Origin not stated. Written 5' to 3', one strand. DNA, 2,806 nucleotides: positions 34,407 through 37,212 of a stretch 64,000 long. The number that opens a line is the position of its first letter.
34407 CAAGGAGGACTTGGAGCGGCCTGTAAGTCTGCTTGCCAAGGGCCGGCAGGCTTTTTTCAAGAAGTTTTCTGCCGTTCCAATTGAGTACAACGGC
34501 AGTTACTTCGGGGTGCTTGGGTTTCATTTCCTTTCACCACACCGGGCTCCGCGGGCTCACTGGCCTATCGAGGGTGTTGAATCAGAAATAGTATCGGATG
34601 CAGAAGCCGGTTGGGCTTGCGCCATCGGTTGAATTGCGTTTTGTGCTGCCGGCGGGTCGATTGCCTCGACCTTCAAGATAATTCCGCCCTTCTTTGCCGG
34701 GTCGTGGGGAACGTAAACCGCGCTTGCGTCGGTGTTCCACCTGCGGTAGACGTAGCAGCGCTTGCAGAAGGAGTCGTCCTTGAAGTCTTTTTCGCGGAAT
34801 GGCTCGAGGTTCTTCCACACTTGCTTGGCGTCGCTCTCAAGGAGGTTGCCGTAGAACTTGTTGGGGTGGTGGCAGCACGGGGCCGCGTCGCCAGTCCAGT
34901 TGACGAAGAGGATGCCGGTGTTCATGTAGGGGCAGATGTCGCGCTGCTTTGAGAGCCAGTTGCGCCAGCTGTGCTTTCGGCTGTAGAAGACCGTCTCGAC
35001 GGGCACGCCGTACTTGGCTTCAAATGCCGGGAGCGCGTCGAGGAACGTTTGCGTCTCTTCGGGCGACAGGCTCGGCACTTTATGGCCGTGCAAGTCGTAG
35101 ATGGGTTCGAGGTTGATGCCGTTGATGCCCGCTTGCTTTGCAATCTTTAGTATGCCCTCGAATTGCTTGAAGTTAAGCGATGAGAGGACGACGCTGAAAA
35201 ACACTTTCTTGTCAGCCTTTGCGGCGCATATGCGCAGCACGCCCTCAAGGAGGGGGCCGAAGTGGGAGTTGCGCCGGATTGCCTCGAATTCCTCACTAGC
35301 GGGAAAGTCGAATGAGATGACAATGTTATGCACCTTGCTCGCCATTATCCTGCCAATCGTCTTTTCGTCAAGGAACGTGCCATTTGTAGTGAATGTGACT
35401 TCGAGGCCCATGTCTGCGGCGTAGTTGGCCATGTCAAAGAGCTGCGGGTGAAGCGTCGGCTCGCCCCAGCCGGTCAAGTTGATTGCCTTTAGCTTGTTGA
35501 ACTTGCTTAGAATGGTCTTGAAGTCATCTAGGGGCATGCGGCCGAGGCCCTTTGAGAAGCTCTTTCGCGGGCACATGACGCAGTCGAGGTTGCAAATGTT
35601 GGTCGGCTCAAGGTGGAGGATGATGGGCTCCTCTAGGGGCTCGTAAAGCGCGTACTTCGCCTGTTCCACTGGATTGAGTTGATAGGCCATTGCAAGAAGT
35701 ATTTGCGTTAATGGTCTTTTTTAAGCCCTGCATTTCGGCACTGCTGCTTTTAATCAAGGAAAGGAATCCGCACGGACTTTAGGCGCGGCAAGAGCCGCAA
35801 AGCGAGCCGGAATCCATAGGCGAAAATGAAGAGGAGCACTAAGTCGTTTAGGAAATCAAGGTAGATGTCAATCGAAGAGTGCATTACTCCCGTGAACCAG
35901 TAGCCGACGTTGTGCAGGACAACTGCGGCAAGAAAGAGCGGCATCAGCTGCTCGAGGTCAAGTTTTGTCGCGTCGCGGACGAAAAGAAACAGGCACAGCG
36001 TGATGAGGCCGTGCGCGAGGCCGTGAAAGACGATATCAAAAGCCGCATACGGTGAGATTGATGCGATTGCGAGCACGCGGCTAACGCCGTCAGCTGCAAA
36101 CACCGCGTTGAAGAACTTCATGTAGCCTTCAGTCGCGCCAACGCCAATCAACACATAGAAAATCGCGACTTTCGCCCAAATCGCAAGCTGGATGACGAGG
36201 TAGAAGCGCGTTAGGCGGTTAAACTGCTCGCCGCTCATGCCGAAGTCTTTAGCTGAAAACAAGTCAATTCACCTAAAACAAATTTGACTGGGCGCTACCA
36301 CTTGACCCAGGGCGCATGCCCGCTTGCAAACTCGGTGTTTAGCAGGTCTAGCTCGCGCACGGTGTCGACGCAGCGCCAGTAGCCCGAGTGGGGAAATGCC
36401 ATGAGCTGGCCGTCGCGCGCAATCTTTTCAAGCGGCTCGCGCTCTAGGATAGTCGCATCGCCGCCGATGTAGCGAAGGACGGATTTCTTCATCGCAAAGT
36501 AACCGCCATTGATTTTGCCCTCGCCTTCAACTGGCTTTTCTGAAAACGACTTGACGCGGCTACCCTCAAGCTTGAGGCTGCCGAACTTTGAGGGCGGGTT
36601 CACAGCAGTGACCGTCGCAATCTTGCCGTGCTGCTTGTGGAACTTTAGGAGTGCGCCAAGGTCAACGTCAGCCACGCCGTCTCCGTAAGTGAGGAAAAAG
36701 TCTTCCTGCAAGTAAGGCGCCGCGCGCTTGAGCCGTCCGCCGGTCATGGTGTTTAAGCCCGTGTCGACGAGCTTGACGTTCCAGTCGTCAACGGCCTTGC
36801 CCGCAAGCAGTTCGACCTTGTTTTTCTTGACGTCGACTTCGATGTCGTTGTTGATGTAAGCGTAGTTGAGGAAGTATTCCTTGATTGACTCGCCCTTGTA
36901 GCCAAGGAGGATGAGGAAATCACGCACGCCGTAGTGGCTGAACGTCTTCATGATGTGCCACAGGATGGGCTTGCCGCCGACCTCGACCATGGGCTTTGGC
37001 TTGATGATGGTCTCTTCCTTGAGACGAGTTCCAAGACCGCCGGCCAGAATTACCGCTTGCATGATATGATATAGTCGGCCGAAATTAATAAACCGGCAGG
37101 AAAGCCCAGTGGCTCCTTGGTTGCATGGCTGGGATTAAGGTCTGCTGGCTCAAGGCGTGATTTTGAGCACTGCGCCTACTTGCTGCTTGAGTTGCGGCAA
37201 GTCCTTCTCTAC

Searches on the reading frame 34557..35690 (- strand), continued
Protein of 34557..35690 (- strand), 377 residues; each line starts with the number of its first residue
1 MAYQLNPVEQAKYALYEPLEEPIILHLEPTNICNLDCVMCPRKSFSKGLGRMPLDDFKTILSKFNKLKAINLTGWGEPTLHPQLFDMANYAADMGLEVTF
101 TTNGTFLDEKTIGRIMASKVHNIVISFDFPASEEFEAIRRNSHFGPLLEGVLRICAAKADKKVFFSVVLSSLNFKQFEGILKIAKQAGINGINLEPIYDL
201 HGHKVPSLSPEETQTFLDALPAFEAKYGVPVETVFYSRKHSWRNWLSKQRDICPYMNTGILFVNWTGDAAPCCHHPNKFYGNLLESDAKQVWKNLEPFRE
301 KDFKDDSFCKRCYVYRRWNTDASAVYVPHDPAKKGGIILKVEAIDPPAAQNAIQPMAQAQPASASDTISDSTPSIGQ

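Call 82: fold_search(model_id=the predicted structure, library=pdb)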
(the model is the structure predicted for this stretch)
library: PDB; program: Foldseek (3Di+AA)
matches with E <= 10: 1744; with E <= 0.001: 211
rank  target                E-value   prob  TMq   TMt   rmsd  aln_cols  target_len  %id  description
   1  5v1t_A                9.5e-17  1.00  0.64  0.55   5.4       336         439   17  Crystal structure of Streptococcus suis SuiB bound to precursor peptide SuiA (released 2017-08-30)
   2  5v1s_A                9.8e-16  1.00  0.64  0.57   6.0       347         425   17  Crystal structure of Streptococcus suis SuiB bound to S-adenosylmethionine (released 2017-08-30)
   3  5v1s_B                1.5e-15  1.00  0.62  0.55   6.8       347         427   16  Crystal structure of Streptococcus suis SuiB bound to S-adenosylmethionine (released 2017-08-30)
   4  5v1q_B                1.8e-15  1.00  0.64  0.56   7.0       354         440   17  Crystal structure of Streptococcus suis SuiB (released 2017-08-30)
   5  5v1q_A                2.7e-15  1.00  0.62  0.55   4.1       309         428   17  Crystal structure of Streptococcus suis SuiB (released 2017-08-30)
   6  8hzv_C                6.8e-15  1.00  0.60  0.49   6.7       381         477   19  The crystal structure of a Radical SAM Enzyme DesII (released 2024-07-10)
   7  8hzv_A                1.5e-14  1.00  0.61  0.49   6.6       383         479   18  The crystal structure of a Radical SAM Enzyme DesII (released 2024-07-10)
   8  8hzy_A                7.9e-14  1.00  0.60  0.50   6.5       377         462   16  The crystal structure of a Radical SAM Enzyme DesII (released 2024-07-10)
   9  5why_A                7.9e-14  1.00  0.57  0.52  10.4       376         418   17  Structural Insights into Thioether Bond Formation in the Biosynthesis of Sactipeptides (released 2017-07-26)
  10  8hzv_B                8.9e-14  1.00  0.58  0.47   6.6       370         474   18  The crystal structure of a Radical SAM Enzyme DesII (released 2024-07-10)
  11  8hzy_B                1.3e-13  1.00  0.59  0.50   6.6       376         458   17  The crystal structure of a Radical SAM Enzyme DesII (released 2024-07-10)
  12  8hzv_D                1.5e-13  1.00  0.59  0.48   6.6       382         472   17  The crystal structure of a Radical SAM Enzyme DesII (released 2024-07-10)
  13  7vob                  2.1e-13  1.00  0.60  0.68   5.5       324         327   18  The crystal structure of a Radical SAM Enzyme BlsE involved in the Biosynthesis of Blasticidin S (released 2022-05-04)
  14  5why_B                2.6e-13  1.00  0.59  0.54  10.5       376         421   18  Structural Insights into Thioether Bond Formation in the Biosynthesis of Sactipeptides (released 2017-07-26)
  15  6efn                  1.2e-12  1.00  0.62  0.61   3.5       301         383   16  Structure of a RiPP maturase, SkfB (released 2018-10-24)
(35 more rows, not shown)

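Call 86: search_protein_families(library=pfam, proteins=[L026:11171-12814:+, L019:6186-8147:-, L027:12484-14172:-, L007:11755-12690:+, L002:2631-3677:+, L025:12659-13210:+, L021:13266-14183:+, L087:6421-7986:+, L089:9013-10077:+], max_evalue=0.001)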
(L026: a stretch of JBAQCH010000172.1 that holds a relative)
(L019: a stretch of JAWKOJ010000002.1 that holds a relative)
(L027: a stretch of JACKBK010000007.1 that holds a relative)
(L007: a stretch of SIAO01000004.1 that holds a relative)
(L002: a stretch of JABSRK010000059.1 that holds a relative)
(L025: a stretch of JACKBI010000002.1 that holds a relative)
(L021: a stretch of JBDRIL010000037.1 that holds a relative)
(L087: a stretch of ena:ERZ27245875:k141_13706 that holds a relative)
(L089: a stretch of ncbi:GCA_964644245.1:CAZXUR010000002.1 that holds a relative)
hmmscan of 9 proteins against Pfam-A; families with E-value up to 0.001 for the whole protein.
L026:11171-12814:+ (548 aa): 2 families
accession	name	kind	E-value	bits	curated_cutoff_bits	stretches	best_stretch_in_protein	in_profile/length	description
PF04055.27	Radical_SAM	-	5.7e-11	43.3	29.5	1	285-460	1-166/166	Radical SAM superfamily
PF02310.24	B12-binding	-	1.9e-07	31.4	32.1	1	117-223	12-120/121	B12 binding domain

L019:6186-8147:- (654 aa): 0 families

L027:12484-14172:- (563 aa): 0 families

L007:11755-12690:+ (312 aa): 2 families
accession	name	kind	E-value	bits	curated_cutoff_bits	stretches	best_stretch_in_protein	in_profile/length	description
PF00132.30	Hexapep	-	2.4e-13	49.6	27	1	256-288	4-36/36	Bacterial transferase hexapeptide (six repeats)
PF14602.12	Hexapep_2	-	7.8e-06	26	27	1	254-288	2-34/34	Hexapeptide repeat of succinyl-transferase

L002:2631-3677:+ (349 aa): 6 families
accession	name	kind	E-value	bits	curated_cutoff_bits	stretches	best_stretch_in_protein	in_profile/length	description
PF08241.18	Methyltransf_11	-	2e-12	48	21.2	1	160-247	5-95/95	Methyltransferase domain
PF07021.18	MetW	-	1.2e-11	45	21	1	144-269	6-130/193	Methionine biosynthesis protein MetW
PF13649.12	Methyltransf_25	-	7.3e-10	39.9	27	1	155-243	1-97/97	Methyltransferase domain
PF13489.12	Methyltransf_23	-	1.9e-09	37.9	27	1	151-300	22-163/164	Methyltransferase domain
PF08242.18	Methyltransf_12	-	4.2e-05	24.6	30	1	160-245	5-98/98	Methyltransferase domain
PF13847.12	Methyltransf_31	-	0.00027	21.1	27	1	160-251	12-113/145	Methyltransferase domain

L025:12659-13210:+ (184 aa): 0 families

L021:13266-14183:+ (306 aa): 1 family
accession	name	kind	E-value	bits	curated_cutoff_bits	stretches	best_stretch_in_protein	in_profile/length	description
PF00535.33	Glycos_transf_2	-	1.9e-12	47.9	23.3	1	80-240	1-165/168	Glycosyl transferase family 2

L087:6421-7986:+ (521 aa): 0 families

L089:9013-10077:+ (354 aa): 1 family
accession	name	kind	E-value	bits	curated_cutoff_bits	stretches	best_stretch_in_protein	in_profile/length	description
PF04015.17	DUF362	-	6.5e-40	137.8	24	1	39-232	2-199/200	Domain of unknown function (DUF362)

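Call 99: search_protein_families(library=ncbifam, alignment_id=A1, max_evalue=1e-30)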
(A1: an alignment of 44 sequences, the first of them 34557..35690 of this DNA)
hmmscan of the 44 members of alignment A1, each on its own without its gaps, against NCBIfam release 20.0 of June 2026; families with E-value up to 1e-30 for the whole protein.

A. member 1, window:34557-35690:- (377 aa): 1 family
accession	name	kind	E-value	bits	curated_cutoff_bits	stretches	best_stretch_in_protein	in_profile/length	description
TIGR04317.1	W_rSAM_matur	equivalog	1.8e-35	122.7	380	1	25-276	6-259/349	tungsten cofactor oxidoreductase radical SAM maturase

B. families by the number of members that match (of 44 scanned): 9 families
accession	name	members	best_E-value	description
TIGR04317.1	W_rSAM_matur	38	8.8e-82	tungsten cofactor oxidoreductase radical SAM maturase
TIGR04311.1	rSAM_Geo_metal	17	2.2e-59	radical SAM/SPASM family putative metalloenzyme maturase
TIGR04133.1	rSAM_w_lipo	1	8.4e-81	TIGR04133 family radical SAM/SPASM protein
TIGR04055.1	rSAM_NirJ2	1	1.1e-37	putative heme d1 biosynthesis radical SAM protein NirJ2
TIGR04251.1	SCM_rSAM_ScmF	1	2.3e-37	SynChlorMet cassette radical SAM/SPASM protein ScmF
TIGR04545.1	rSAM_ahbD_hemeb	1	3.6e-37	heme b synthase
TIGR03962.1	mycofact_rSAM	1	2e-34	mycofactocin radical SAM maturase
TIGR04053.2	TIGR04053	1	1.4e-33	TIGR04053 family radical SAM/SPASM domain-containing protein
TIGR04103.1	rSAM_nif11_3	1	1.5e-31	nif11-class peptide radical SAM maturase 3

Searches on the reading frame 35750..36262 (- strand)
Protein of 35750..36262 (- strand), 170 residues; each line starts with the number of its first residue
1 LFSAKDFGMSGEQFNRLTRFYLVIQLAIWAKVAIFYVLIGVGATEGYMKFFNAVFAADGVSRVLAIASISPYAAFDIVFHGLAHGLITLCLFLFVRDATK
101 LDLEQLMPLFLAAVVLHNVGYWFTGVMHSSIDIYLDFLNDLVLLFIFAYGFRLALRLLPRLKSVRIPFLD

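Call 3: search_protein_families(library=pfam, proteins=[window:35750-36262:-], max_evalue=0.001)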
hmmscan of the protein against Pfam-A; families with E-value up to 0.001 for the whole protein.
window:35750-36262:- (170 aa): 0 families

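Call 5: search_protein_families(library=ncbifam, proteins=[window:35750-36262:-], max_evalue=0.00001)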
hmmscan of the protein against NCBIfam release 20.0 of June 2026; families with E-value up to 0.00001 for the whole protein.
window:35750-36262:- (170 aa): 0 families

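Call 83: search_protein_families(library=pfam, proteins=[window:35750-36262:-], max_evalue=1)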
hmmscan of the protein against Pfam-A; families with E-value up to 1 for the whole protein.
window:35750-36262:- (170 aa): 0 families

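Call 96: predict_structure(protein=window:35750-36238:-)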
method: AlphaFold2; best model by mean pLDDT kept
length: 162 residues; sequences in the alignment: 1
mean_pLDDT: 66.5   pTM: 0.48
mean pLDDT of the five models: 66.5, 61.4, 58.0, 55.4, 54.0
residues with pLDDT >= 90: 0; 70-90: 67; 50-70: 85; < 50: 10
segments of 3 or more residues with pLDDT < 50: none
pLDDT, mean of each block of 10 residues (from residue 1): 73 65 56 50 53 64 70 76 70 74 78 63 62 72 73 67 46
secondary structure, 60 per line:
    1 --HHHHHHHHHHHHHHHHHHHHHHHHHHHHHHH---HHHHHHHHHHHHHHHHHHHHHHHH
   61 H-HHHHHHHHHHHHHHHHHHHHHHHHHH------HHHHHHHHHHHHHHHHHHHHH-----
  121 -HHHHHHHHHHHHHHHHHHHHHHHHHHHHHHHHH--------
elements in order: H3-33 H37-61 H63-88 H95-115 H122-154

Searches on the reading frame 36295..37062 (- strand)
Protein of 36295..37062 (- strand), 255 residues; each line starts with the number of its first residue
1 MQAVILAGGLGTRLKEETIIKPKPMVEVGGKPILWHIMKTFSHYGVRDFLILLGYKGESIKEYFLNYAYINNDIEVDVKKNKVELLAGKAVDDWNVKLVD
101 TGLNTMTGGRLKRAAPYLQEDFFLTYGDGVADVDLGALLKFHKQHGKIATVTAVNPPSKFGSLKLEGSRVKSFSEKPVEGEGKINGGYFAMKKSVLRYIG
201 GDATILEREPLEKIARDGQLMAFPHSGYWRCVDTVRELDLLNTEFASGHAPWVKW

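Call 3: search_protein_families(library=pfam, proteins=[window:36295-37062:-], max_evalue=0.001)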
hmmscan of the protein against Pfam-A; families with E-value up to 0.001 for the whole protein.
window:36295-37062:- (255 aa): 2 families
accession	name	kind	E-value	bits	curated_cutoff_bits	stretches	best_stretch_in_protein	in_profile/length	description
PF00483.29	NTP_transferase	-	4.9e-20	72.6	21.2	1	3-212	2-207/245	Nucleotidyl transferase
PF12804.13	NTP_transf_3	-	2.6e-08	34.7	27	1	3-64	1-55/160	MobA-like NTP transferase domain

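Call 5: search_protein_families(library=ncbifam, proteins=[window:36295-37062:-], max_evalue=0.00001)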
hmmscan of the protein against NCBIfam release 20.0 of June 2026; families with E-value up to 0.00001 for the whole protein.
window:36295-37062:- (255 aa): 23 families
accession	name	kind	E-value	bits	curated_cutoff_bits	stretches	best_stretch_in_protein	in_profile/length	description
TIGR02623.1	G1P_cyt_trans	equivalog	5.8e-103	343.8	300.25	1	1-255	1-255/255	glucose-1-phosphate cytidylyltransferase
TIGR03992.1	Arch_glmU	subfamily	1.6e-27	96.5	292.1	2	1-78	1-78/393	bifunctional sugar-1-phosphate nucleotidylyltransferase/acetyltransferase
NF052502.1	man1P_GTase_Rv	exception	4.9e-24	84.8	440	2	1-82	1-82/352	mannose-1-phosphate guanylyltransferase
NF049965.1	GlMnHpPGnyltfHddC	equivalog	7.9e-24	84.5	300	2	1-93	1-90/221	D-glycero-D-manno-heptose 1-phosphate guanosyltransferase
NF041313.1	UDPGP_AglF_Halo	equivalog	4.5e-19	68.8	400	1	1-64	1-64/234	UTP--glucose-1-phosphate uridylyltransferase AglF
NF045761.1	NAMPUrTaseMurU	equivalog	1.1e-15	58.1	250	1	1-68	1-68/226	N-acetylmuramate alpha-1-phosphate uridylyltransferase MurU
TIGR01208.1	rmlA_long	equivalog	1.7e-15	56.8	320.25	1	3-179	2-161/353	glucose-1-phosphate thymidylyltransferase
NF041173.1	Sug_nt_acttase_Thmprot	equivalog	3.3e-14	52.7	600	1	1-200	1-177/405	bifunctional sugar-1-phosphate nucleotidylyltransferase/acetyltransferase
NF041135.1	IPPtranDIPPsyn_Thcocales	equivalog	6.8e-13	48.4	580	1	1-71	1-67/419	bifunctional L-myo-inositol-1-phosphate cytidylyltransferase/CDP-L-myo-inositol myo-inositolphosphotransferase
TIGR02091.1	glgC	equivalog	1.6e-12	47.2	424.9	1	2-236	2-250/364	glucose-1-phosphate adenylyltransferase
NF003670.0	PRK05293.1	equivalog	3.4e-11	42.7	470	1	2-245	6-258/382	glucose-1-phosphate adenylyltransferase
TIGR01173.1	glmU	equivalog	5e-10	38.8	366.85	1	1-68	1-65/452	bifunctional UDP-N-acetylglucosamine diphosphorylase/glucosamine-1-phosphate N-acetyltransferase GlmU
NF001947.0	PRK00725.1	subfamily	8.6e-10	37.9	470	1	3-180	19-196/426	glucose-1-phosphate adenylyltransferase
TIGR01099.1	galU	equivalog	2.8e-09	37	326.8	1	2-134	3-135/261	UTP--glucose-1-phosphate uridylyltransferase GalU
NF002023.0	PRK00844.1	subfamily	1.8e-07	30.4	458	0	3-64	9-71/408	glucose-1-phosphate adenylyltransferase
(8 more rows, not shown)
